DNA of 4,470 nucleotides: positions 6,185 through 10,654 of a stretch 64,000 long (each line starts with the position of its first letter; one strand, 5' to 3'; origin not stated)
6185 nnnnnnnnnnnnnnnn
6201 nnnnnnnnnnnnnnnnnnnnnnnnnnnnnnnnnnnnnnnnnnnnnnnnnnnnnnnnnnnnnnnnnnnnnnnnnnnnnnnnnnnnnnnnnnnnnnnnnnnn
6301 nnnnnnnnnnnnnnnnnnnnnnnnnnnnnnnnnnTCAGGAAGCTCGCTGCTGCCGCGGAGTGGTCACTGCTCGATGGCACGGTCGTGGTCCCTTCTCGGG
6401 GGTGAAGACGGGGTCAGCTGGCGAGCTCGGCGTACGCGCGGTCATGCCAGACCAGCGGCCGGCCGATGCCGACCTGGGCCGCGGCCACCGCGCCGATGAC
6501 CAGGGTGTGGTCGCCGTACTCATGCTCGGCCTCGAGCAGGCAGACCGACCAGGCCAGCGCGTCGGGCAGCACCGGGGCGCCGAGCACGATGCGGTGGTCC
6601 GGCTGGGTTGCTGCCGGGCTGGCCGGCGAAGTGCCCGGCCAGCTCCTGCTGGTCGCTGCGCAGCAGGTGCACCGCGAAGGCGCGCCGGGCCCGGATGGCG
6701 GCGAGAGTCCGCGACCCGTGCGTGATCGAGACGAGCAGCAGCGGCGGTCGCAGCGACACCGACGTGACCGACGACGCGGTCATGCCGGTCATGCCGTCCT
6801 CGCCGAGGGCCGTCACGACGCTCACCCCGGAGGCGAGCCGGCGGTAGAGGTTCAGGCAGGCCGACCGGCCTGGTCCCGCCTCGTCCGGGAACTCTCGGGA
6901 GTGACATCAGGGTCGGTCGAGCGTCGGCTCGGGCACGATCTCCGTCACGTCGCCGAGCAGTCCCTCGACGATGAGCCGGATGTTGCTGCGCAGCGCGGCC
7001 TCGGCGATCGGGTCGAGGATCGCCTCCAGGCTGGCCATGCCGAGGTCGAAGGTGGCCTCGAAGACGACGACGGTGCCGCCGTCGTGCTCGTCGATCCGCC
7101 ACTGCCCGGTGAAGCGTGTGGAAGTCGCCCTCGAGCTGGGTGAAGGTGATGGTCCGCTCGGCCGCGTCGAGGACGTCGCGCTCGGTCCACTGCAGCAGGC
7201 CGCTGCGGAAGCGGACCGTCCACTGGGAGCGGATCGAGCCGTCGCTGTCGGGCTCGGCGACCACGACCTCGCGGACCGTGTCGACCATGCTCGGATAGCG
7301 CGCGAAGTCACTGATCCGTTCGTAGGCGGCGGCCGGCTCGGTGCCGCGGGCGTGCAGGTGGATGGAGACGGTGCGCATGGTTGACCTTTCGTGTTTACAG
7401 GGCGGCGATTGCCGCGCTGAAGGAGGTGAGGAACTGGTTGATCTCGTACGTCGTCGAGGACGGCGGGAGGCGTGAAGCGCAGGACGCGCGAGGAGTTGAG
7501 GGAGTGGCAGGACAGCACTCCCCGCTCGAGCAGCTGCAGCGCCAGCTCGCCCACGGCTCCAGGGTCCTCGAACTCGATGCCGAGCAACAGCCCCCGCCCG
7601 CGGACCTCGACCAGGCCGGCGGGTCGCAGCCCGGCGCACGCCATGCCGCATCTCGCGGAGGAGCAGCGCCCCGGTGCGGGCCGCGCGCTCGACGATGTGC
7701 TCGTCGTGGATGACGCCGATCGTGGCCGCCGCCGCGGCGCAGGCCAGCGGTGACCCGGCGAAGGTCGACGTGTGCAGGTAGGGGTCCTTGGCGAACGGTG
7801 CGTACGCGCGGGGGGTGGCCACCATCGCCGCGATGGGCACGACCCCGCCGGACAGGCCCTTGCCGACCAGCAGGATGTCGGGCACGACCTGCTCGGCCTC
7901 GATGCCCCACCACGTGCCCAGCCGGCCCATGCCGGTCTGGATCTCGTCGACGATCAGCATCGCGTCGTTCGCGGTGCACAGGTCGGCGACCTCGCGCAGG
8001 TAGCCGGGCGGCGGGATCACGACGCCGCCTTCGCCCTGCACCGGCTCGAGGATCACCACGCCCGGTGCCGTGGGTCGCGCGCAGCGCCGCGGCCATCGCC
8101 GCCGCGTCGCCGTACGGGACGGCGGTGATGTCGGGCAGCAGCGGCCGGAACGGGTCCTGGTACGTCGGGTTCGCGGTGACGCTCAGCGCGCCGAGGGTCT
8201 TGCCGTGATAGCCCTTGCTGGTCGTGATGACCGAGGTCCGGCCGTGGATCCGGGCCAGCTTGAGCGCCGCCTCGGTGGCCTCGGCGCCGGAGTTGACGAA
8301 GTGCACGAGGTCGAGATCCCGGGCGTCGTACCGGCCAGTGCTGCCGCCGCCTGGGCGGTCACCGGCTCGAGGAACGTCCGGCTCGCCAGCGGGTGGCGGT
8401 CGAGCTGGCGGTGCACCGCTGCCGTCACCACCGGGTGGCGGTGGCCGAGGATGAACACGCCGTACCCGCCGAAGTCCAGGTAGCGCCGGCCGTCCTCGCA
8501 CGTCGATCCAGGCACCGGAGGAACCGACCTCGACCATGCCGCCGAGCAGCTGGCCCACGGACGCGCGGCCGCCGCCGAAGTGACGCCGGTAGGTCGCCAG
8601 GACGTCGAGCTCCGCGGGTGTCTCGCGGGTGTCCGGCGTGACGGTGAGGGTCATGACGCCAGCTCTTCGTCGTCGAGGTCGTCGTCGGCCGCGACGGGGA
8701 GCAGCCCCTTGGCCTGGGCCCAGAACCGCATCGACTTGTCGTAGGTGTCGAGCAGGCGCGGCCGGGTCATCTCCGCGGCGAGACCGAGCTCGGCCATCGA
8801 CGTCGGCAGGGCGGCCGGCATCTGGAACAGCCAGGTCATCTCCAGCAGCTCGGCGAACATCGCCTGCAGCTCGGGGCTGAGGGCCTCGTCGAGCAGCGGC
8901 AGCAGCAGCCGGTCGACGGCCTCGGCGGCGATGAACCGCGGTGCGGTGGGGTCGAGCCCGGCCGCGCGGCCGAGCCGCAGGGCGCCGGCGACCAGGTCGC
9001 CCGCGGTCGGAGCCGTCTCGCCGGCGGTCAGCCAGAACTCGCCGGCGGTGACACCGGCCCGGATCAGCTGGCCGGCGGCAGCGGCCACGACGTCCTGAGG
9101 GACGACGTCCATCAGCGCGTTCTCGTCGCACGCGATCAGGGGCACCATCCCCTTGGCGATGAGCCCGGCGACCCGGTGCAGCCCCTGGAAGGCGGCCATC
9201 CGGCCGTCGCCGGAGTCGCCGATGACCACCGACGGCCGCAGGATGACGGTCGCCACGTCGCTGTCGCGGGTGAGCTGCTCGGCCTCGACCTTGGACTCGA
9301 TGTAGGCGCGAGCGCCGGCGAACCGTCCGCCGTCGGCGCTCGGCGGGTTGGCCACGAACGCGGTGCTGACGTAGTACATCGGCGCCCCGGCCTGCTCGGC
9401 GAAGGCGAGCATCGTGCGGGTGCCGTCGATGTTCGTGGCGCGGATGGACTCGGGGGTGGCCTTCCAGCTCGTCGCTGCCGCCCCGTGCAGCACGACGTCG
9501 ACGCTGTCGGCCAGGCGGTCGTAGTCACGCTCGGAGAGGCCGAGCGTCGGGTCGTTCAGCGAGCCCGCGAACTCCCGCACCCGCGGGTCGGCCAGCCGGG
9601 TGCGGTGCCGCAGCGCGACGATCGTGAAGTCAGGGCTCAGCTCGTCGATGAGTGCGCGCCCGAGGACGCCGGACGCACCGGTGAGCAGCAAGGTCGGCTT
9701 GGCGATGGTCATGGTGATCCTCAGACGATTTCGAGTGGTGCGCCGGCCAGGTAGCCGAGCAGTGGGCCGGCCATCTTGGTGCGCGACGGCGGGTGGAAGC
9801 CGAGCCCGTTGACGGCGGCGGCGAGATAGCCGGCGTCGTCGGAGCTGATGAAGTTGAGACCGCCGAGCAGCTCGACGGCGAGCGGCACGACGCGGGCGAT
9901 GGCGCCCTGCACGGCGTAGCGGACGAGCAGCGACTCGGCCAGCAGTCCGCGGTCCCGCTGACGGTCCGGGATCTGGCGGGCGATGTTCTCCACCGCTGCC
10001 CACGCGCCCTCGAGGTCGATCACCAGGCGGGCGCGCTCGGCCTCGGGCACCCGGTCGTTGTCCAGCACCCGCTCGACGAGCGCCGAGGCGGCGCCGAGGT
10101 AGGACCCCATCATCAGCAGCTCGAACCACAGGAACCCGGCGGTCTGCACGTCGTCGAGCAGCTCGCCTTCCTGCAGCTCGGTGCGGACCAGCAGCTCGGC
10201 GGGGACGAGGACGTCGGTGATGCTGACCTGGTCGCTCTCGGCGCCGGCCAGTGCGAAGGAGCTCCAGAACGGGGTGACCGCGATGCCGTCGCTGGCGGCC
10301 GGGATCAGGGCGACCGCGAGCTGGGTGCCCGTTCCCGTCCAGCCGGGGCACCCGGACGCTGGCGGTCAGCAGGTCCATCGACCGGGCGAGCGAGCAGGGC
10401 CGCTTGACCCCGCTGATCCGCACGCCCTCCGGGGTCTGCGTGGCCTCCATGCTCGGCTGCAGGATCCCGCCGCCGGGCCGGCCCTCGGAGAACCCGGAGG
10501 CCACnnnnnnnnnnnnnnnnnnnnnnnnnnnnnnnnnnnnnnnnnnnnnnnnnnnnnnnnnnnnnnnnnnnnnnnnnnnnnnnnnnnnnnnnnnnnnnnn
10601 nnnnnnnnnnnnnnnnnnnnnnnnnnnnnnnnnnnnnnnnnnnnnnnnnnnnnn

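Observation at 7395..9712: Thioester-reductase-like SDR + class III aminotransferase: an amine-supply module replacing valine decarboxylase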

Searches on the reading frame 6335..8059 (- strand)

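Call 5: search_protein_families(library=pfam, proteins=[window:6335-8059:-], max_evalue=0.001)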
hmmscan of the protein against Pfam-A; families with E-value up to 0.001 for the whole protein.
window:6335-8059:- (574 aa): 2 families
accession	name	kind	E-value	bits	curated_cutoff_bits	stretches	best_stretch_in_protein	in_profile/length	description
PF00202.27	Aminotran_3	-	1.3e-44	152.9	30.5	1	2-138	194-327/403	Aminotransferase class-III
PF03364.25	Polyketide_cyc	-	1.7e-09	38.4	23.4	1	242-317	5-77/126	Polyketide cyclase / dehydrase and lipid transport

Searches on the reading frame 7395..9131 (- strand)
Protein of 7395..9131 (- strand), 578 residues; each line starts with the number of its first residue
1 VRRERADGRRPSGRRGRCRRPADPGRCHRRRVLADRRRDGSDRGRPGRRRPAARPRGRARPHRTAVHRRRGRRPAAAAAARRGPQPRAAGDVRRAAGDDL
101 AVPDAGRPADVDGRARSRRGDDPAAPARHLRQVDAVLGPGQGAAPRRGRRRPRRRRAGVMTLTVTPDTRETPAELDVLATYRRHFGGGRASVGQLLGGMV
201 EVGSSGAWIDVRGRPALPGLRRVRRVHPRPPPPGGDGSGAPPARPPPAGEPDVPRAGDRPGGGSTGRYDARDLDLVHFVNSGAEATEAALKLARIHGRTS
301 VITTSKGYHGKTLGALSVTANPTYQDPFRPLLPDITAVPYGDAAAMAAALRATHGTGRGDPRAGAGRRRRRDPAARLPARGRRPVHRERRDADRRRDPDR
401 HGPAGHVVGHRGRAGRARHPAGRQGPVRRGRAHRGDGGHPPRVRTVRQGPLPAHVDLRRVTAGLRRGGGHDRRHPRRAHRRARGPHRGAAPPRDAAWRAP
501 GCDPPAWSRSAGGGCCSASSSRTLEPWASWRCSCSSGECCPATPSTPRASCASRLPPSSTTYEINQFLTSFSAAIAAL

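Call 5: search_protein_families(library=pfam, proteins=[window:7395-9131:-], max_evalue=0.001)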
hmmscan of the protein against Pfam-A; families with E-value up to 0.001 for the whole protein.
window:7395-9131:- (578 aa): 1 family
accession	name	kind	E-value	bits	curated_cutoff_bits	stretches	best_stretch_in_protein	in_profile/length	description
PF00202.27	Aminotran_3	-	2.1e-15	56.8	30.5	1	274-345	86-165/403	Aminotransferase class-III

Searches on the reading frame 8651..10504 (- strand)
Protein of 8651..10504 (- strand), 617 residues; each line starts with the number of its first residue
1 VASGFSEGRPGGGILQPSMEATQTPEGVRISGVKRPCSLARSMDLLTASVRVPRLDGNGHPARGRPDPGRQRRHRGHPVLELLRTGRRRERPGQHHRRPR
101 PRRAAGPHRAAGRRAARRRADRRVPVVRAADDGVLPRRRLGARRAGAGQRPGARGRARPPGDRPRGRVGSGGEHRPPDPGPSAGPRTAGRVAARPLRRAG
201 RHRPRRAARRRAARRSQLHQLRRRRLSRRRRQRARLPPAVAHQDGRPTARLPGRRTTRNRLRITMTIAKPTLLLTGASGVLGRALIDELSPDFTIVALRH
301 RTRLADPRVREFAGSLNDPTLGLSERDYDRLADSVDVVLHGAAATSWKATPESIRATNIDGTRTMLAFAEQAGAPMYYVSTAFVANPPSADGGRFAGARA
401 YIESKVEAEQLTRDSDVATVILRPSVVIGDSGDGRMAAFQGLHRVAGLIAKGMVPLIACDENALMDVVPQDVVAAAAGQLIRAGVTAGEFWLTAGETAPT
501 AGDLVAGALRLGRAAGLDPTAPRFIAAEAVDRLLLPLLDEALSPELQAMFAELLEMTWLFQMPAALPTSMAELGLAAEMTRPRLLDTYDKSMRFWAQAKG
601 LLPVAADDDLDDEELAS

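Call 5: search_protein_families(library=pfam, proteins=[window:8651-10504:-], max_evalue=0.001)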
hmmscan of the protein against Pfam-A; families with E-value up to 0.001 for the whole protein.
window:8651-10504:- (617 aa): 5 families
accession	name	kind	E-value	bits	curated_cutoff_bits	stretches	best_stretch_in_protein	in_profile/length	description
PF07993.18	NAD_binding_4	-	8.8e-35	120.5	20.1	1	304-476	58-257/258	Male sterility protein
PF01370.27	Epimerase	-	5.3e-12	46.1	20.9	1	273-437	2-183/240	NAD dependent epimerase/dehydratase family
PF04321.23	RmlD_sub_bind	-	5.7e-09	35.9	27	1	272-438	3-162/287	RmlD substrate binding domain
PF13460.12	NAD_binding_10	-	1.1e-07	32.4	27.2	1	276-431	1-150/184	NAD(P)H-binding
PF01073.25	3Beta_HSD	-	2.1e-06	27.4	22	1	274-433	2-187/280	3-beta hydroxysteroid dehydrogenase/isomerase family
